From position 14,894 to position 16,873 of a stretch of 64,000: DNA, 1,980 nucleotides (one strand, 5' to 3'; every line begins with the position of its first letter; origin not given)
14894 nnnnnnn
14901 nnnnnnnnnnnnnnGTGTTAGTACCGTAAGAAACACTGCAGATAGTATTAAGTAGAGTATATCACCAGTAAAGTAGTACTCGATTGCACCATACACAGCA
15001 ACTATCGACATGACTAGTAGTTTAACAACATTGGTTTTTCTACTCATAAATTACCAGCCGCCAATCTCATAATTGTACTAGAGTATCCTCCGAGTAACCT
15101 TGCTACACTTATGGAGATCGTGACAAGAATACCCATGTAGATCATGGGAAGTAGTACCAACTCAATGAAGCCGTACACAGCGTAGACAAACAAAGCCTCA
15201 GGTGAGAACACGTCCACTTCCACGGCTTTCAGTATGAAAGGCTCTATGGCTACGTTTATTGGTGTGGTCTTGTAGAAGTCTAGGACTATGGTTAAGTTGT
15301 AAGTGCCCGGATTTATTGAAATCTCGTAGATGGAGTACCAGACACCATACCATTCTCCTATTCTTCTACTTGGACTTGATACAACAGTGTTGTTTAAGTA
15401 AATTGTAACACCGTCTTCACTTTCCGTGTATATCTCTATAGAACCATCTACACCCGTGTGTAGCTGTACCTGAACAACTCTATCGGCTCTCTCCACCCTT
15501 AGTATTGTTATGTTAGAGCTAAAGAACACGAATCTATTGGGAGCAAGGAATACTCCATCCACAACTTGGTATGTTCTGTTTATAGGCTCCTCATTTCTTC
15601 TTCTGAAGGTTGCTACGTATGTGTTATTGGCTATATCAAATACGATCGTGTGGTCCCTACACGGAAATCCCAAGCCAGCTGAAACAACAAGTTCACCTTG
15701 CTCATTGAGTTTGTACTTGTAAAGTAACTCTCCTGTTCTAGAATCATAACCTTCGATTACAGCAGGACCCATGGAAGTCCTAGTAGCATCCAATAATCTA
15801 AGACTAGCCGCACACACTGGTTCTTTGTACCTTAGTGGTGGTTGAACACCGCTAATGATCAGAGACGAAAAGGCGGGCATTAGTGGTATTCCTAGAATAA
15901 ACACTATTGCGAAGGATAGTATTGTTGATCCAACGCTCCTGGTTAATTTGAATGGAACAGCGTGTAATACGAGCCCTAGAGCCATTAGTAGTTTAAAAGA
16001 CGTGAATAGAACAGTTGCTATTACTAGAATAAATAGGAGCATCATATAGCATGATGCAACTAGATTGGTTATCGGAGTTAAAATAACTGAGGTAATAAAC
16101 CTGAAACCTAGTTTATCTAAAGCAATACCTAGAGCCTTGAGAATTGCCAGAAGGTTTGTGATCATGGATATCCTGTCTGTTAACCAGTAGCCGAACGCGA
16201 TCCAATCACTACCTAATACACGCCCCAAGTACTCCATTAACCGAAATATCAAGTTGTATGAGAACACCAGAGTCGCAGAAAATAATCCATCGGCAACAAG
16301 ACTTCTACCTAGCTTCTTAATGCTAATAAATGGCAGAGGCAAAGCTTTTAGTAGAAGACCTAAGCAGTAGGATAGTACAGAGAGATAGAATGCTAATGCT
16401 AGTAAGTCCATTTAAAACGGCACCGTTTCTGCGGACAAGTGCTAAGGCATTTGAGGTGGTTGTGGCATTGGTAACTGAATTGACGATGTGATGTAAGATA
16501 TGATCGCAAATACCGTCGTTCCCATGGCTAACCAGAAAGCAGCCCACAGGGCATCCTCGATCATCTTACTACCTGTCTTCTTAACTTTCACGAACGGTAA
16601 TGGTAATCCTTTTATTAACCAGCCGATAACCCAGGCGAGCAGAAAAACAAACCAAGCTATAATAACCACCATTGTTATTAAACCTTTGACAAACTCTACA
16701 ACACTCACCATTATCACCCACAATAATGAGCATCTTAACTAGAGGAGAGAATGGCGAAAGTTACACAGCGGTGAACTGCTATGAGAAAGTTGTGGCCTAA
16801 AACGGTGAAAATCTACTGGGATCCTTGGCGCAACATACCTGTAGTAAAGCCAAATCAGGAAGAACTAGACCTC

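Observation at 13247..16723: Ced/Ted-like, conjugation-related DNA-transfer operon embedded next to the ribosomal superoperon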

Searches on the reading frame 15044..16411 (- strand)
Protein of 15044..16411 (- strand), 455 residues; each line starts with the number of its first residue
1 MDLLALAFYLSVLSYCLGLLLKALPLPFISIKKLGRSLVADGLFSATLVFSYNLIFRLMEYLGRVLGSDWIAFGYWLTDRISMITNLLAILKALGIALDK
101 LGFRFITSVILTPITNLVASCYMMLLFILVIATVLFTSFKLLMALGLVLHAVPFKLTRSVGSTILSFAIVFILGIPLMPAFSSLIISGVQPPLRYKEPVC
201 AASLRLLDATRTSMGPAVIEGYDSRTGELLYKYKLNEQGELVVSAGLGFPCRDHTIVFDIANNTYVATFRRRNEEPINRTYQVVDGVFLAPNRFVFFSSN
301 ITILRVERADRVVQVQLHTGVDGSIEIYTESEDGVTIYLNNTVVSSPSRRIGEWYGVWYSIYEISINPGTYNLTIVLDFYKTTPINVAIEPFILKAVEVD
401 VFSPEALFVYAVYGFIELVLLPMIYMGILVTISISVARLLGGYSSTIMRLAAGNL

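Call 3: search_protein_families(library=pfam, proteins=[window:15044-16411:-], max_evalue=1)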
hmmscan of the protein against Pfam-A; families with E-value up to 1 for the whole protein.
window:15044-16411:- (455 aa): 1 family
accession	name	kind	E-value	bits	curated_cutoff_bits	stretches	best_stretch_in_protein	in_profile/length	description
PF24731.1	DUF7683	-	0.19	12.5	27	1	218-277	3-63/73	Domain of unknown function (DUF7683)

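Call 4: search_protein_families(library=ncbifam, proteins=[window:15044-16411:-], max_evalue=1)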
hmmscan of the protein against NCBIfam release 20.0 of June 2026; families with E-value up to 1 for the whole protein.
window:15044-16411:- (455 aa): 3 families
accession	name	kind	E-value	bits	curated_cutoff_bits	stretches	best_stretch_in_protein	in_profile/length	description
NF041796.2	Ced_CedA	equivalog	1.1e-35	123.4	330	2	2-184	6-190/259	DNA import protein CedA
NF053657.1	CedE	equivalog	8e-26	91.4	400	2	3-183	6-193/260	DNA-translocating protein CedE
NF041797.1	Ced_CedA1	equivalog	1.1e-07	31.8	100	1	3-62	12-71/75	DNA import protein CedA1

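Call 11: find_homologous_proteins(query=window:15044-16411:-)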
Query window:15044-16411:- (455 aa): 27 proteins with E <= 0.001 among 8000 candidates.
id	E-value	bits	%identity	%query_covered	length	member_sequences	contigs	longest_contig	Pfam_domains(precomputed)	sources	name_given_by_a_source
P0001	2.6e-280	948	96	100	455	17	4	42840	PF27251.1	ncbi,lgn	ncbi:MAG: hypothetical protein QW159_00145 [Desulfurococcaceae archaeon]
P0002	4.2e-160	552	56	99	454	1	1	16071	PF27251.1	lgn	-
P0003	9.0e-159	547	54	100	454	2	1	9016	PF27251.1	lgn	-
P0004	3.2e-139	483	49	100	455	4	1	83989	PF27251.1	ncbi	-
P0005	2.8e-130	453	50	100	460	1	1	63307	PF27251.1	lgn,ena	-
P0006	1.2e-112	395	44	99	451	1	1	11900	PF27251.1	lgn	-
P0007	6.0e-111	390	43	99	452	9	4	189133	PF27251.1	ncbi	ncbi:MAG: hypothetical protein QXJ69_00755 [Desulfurococcaceae archaeon]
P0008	1.6e-105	372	44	99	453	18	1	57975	PF27251.1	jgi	-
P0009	2.2e-105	371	42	99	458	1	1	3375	PF27251.1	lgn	-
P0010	4.9e-105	370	44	97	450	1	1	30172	PF27251.1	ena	-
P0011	1.4e-104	369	41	99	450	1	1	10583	PF27251.1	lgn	-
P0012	9.0e-103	363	42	99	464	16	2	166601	PF27251.1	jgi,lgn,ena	-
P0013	3.1e-102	361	41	99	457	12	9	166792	PF27251.1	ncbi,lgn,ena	ncbi:MAG: hypothetical protein QXP03_05480 [Desulfurococcaceae archaeon]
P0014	2.3e-101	358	42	99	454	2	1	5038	PF27251.1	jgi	-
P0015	5.1e-100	354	39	100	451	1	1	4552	PF27251.1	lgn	-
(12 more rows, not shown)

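Call 20: find_encoding_contigs(protein=P0007, flank=10000, max_places=2)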
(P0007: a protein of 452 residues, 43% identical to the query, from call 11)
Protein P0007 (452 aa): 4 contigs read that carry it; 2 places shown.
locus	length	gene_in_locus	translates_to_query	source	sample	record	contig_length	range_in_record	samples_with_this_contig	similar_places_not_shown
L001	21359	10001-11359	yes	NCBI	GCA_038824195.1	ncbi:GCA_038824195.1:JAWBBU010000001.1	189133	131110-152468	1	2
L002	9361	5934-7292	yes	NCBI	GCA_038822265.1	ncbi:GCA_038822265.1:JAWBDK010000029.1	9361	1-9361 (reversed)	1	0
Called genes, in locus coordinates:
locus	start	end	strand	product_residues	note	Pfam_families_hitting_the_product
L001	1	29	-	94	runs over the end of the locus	PF13183:Fer4_8 (faint), PF13237:Fer4_10, PF00037:Fer4 (weak), PF14697:Fer4_21, PF12838:Fer4_7, PF13187:Fer4_9 (weak), PF00037:Fer4, PF12837:Fer4_6 (weak), +5 more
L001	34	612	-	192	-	PF01558:POR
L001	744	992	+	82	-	-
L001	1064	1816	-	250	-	PF00705:PCNA_N, PF04139:Rad9 (weak), PF02747:PCNA_C (weak)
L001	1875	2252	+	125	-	-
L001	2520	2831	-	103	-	-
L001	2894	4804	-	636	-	PF01935:DUF87, PF19044:P-loop_TraG (faint), PF20720:nSTAND3 (weak)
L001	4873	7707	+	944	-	PF00270:DEAD, PF04851:ResIII, PF00271:Helicase_C, PF19306:WHD_Lhr, PF08494:DEAD_assoc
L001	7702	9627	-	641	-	PF01507:PAPS_reduct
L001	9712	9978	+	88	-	PF27251:CedA1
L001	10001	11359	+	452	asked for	PF27251:CedA1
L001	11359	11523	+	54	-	-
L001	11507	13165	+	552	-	PF12846:AAA_10 (faint), PF01935:DUF87, PF05872:HerA_C (faint)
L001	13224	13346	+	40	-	-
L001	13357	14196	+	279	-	PF02598:Methyltrn_RNA_3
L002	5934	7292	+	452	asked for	PF27251:CedA1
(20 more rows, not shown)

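Call 21: find_encoding_contigs(protein=P0012, flank=10000, max_places=2)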
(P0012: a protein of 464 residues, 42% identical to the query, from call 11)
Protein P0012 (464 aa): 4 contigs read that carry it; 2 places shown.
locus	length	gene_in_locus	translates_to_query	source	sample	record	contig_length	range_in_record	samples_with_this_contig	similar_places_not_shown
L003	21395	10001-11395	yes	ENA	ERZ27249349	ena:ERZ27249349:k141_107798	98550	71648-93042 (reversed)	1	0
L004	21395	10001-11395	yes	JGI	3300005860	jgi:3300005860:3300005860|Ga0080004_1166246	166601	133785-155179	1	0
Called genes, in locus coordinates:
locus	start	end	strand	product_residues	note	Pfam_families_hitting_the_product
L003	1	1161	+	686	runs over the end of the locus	PF00009:GTP_EFTU (faint), PF01926:MMR_HSR1, PF02421:FeoB_N, PF10662:PduV-EutP (faint), PF17910:FeoB_Cyto, PF07670:Gate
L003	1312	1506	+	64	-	-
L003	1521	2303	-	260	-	PF02747:PCNA_C (weak)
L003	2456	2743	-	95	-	-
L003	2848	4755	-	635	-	PF01935:DUF87, PF12846:AAA_10 (faint), PF10412:TrwB_AAD_bind (faint), PF13401:AAA_22 (faint), PF19044:P-loop_TraG (faint)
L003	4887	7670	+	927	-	PF00270:DEAD, PF04851:ResIII, PF00271:Helicase_C, PF19306:WHD_Lhr, PF08494:DEAD_assoc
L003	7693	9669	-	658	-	PF01507:PAPS_reduct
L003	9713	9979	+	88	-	PF27251:CedA1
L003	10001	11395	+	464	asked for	PF27251:CedA1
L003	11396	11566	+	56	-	-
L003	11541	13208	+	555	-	PF13401:AAA_22 (faint), PF01935:DUF87, PF04665:Pox_A32 (faint), PF12846:AAA_10 (weak), PF05872:HerA_C (weak)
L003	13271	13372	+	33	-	-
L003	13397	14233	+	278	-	PF02598:Methyltrn_RNA_3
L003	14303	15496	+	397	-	PF00297:Ribosomal_L3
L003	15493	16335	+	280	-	PF00573:Ribosomal_L4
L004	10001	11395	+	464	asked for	PF27251:CedA1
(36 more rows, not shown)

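Call 36: predict_structure(alignment_id=A2)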
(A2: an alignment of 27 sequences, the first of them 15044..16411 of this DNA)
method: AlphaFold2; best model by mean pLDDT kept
length: 455 residues; sequences in the alignment: 27
mean_pLDDT: 87.7   pTM: 0.59
mean pLDDT of the five models: 87.7, 87.0, 85.1, 84.4, 83.6
residues with pLDDT >= 90: 249; 70-90: 169; 50-70: 31; < 50: 6
segments of 3 or more residues with pLDDT < 50: none
pLDDT, mean of each block of 10 residues (from residue 1): 87 92 87 87 88 90 89 90 90 89 87 90 94 93 93 87 93 93 75 73 93 92 92 93 83 93 92 76 94 94 93 95 95 93 86 93 95 94 88 74 73 88 94 88 53 47
secondary structure, 60 per line:
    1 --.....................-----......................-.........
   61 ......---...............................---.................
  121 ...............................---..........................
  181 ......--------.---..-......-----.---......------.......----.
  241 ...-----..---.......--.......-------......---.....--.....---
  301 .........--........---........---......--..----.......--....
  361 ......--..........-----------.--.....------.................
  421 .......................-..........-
elements in order: H3-23 H29-50 H52-66 H70-100 H104-151 H155-186 E202-207 E217-222 E229-235 E240-243 E254-260 E263-269 E277-282 E286-290 E293-297 E301-309 E312-319 E323-330 E334-339 E348-354 E357-366 E369-378 H393-396 H404-443 H445-454

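Call 40: fold_search(model_id=the predicted structure, library=pdb)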
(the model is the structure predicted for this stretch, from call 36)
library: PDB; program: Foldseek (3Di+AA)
matches with E <= 10: 904; with E <= 0.001: 3
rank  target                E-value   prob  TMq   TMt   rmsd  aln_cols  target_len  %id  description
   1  8qox_B                6.6e-05  1.00  0.17  0.17  30.7       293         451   14  Two-component assembly of SlaA and SlaB S-layer proteins of Sulfolobus acidocaldarius (released 2024-02-21)
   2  3rkp_B                6.5e-04  1.00  0.18  0.22  15.0       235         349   11  Crystal structure of BcpA*(D312A), the major pilin subunit of Bacillus cereus (released 2012-05-30)
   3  3kpt_B                7.2e-04  1.00  0.18  0.22  15.0       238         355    9  Crystal structure of BcpA, the major pilin subunit of Bacillus cereus (released 2009-11-24)
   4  6fb3_A                1.3e-03  0.98  0.14  0.04  17.7       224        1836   10  Teneurin 2 Partial Extracellular Domain (released 2018-03-28)
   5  3kpt_A                1.3e-03  0.99  0.17  0.22  14.3       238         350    9  Crystal structure of BcpA, the major pilin subunit of Bacillus cereus (released 2009-11-24)
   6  9k09_U                2.8e-03  0.38  0.08  0.04  20.9       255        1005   10  Cyanophage A4 portal-tail complex (released 2025-04-09)
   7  3e8v                  3.1e-03  1.00  0.15  0.71   3.0        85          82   12  Crystal structure of a possible transglutaminase-family protein proteolytic fragment from Bacteroides fragilis (released 2008-09-02)
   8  4wrl_C                4.1e-03  0.57  0.10  0.15  17.9       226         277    9  Structure of the human CSF-1:CSF-1R complex (released 2015-08-12)
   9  4wrl_A                4.3e-03  0.63  0.10  0.15  17.8       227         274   10  Structure of the human CSF-1:CSF-1R complex (released 2015-08-12)
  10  4ktr_A                4.6e-03  0.72  0.12  0.08  14.0       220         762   10  Crystal structure of 2-O-alpha-glucosylglycerol phosphorylase in complex with isofagomine and glycerol (released 2014-05-21)
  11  4wrm_A                4.6e-03  0.63  0.10  0.10  17.9       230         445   10  Structure of the human CSF-1:CSF-1R complex (released 2015-08-12)
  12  4zmh_B                5.9e-03  0.15  0.10  0.06  20.1       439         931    8  Crystal structure of a five-domain GH115 alpha-Glucuronidase from the Marine Bacterium Saccharophagus degradans 2-40T (released 2016-05-04)
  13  7xdi_F                6.8e-03  0.41  0.13  0.13  35.0       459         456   10  Tail structure of bacteriophage SSV19 (released 2022-08-10)
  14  9azz_B                7.1e-03  0.44  0.09  0.18  14.7       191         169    9  Crystal structure of outer membrane lipoprotein carrier protein (LolA) from Ehrlichia ruminantium (released 2024-03-20)
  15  1i8l_A                7.1e-03  0.44  0.10  0.19  20.6       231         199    7  HUMAN B7-1/CTLA-4 CO-STIMULATORY COMPLEX (released 2001-04-04)
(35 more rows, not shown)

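Call 81: search_protein_families(library=padloc, proteins=[window:15044-16411:-], max_evalue=0.001)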
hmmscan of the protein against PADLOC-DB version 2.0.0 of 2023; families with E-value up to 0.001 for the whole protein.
window:15044-16411:- (455 aa): 0 families

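Call 83: search_solved_structures(query=A2, max_evalue=10)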
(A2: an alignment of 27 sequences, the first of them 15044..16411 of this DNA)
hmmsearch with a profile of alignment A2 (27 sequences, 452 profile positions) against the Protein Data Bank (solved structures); distinct sequences matched with E-value up to 10: 6.
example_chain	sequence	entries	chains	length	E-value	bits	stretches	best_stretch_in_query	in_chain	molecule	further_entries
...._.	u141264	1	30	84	2.9e-06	29.7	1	3-49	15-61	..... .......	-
4uid_A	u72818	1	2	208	0.36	12.9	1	299-377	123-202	SURFACE LAYER PROTEIN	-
4b9j_A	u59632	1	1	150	0.73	11.9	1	298-382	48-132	CS6 FIMBRIAL SUBUNIT A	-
4b9i_A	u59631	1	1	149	1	11.4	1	298-382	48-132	CS6 FIMBRIAL SUBUNIT A, CS6 FIMBRIAL SUBUNIT B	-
3e38_A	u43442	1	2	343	1.7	10.7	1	295-351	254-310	two-domain protein containing predicted PHP-like metal-dependent phosphoesterase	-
4uj7_A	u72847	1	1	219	2.6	10.1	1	300-379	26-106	SURFACE LAYER PROTEIN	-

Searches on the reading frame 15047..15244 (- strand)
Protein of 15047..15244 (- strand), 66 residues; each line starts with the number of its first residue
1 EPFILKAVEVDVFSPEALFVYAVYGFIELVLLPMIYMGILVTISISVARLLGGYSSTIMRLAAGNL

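Call 88: search_protein_families(library=ncbifam, proteins=[window:15047-15244:-], max_evalue=1)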
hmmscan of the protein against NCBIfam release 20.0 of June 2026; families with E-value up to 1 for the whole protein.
seq(66 aa): 2 families
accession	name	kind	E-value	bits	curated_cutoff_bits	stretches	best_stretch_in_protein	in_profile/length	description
NF041796.2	Ced_CedA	equivalog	0.00031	20.4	330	1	27-57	222-252/259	DNA import protein CedA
NF053657.1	CedE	equivalog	0.00085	19.2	400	1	26-57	223-254/260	DNA-translocating protein CedE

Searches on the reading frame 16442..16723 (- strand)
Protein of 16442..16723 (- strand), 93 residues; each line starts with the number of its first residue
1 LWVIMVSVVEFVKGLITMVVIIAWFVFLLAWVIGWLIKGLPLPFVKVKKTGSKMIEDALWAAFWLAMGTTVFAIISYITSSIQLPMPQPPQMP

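Call 3: search_protein_families(library=pfam, proteins=[window:16442-16723:-], max_evalue=1)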
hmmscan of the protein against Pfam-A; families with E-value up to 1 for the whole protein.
window:16442-16723:- (93 aa): 2 families
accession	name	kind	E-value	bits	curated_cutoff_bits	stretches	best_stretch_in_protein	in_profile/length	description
PF01312.24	Bac_export_2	-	0.11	12.2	24.4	1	6-82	129-202/335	FlhB HrpN YscU SpaS Family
PF09605.15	Trep_Strep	-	0.26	11.7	28.7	1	6-80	10-87/185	Hypothetical bacterial integral membrane protein (Trep_Strep)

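Call 4: search_protein_families(library=ncbifam, proteins=[window:16442-16723:-], max_evalue=1)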
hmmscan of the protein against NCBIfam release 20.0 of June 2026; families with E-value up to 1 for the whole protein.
window:16442-16723:- (93 aa): 4 families
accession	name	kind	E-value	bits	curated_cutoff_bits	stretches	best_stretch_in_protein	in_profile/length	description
NF041797.1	Ced_CedA1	equivalog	3.5e-32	110.3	100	1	8-82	1-75/75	DNA import protein CedA1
NF053657.1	CedE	equivalog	2.3e-08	34.1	400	1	19-80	6-67/260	DNA-translocating protein CedE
NF041796.2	Ced_CedA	equivalog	8.6e-08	32.1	330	1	19-82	7-70/259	DNA import protein CedA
NF033425.2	PSM_alpha_1_2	equivalog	0.35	10.7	30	1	9-16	8-15/21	alpha-1/alpha-2 family phenol-soluble modulin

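Call 28: search_solved_structures(query=window:16442-16711:-, max_evalue=1, show_alignments=2)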
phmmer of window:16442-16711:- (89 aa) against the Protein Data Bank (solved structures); distinct sequences matched with E-value up to 1: 9.
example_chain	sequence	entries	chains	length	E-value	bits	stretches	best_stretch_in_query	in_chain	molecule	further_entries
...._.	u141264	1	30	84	1.5e-21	79.6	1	3-75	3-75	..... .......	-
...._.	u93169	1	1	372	0.39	14.4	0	16-42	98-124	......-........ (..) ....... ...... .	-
3beg_A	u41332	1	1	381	0.57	13.8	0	21-42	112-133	Serine/threonine-protein kinase SRPK1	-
5my8_A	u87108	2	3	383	0.58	13.8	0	21-42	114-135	SRSF protein kinase 1,SRSF protein kinase 1 | SRSF protein kinase 1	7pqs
7zks_A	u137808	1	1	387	0.6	13.8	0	21-42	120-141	SRSF protein kinase 1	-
1wak_A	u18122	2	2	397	0.64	13.7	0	21-42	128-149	SERINE/THREONINE-PROTEIN KINASE SPRK1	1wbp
7dd1_A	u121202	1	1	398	0.65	13.7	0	21-42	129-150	SRSF protein kinase 1,SRSF protein kinase 1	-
5mxx_A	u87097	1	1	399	0.66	13.6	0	21-42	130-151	SRPK1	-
4wua_A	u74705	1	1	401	0.66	13.6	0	21-42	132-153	SRSF protein kinase 1, linker, SRSF protein kinase 1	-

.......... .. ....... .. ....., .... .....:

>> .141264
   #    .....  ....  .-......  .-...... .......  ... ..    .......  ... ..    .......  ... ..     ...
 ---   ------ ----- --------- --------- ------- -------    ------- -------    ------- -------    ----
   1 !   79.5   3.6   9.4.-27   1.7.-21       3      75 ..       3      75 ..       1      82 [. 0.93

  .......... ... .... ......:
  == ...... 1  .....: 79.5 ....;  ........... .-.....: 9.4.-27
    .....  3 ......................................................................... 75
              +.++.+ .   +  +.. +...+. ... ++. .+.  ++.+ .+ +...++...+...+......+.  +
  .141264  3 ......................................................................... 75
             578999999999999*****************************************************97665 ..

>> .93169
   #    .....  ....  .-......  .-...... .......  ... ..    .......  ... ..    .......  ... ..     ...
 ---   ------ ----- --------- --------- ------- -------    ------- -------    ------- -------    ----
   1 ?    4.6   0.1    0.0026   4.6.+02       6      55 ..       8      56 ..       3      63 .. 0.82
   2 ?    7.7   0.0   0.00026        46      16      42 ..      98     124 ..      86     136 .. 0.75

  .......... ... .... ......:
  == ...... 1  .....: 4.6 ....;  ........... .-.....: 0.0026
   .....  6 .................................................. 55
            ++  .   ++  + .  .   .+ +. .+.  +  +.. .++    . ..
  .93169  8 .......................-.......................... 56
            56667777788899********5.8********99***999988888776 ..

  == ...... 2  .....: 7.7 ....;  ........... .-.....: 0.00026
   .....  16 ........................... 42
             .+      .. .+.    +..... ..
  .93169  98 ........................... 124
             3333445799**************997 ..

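Call 81: search_protein_families(library=padloc, proteins=[window:16442-16711:-], max_evalue=0.001)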
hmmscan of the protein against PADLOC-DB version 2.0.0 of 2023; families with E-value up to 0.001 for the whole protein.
window:16442-16711:- (89 aa): 0 families
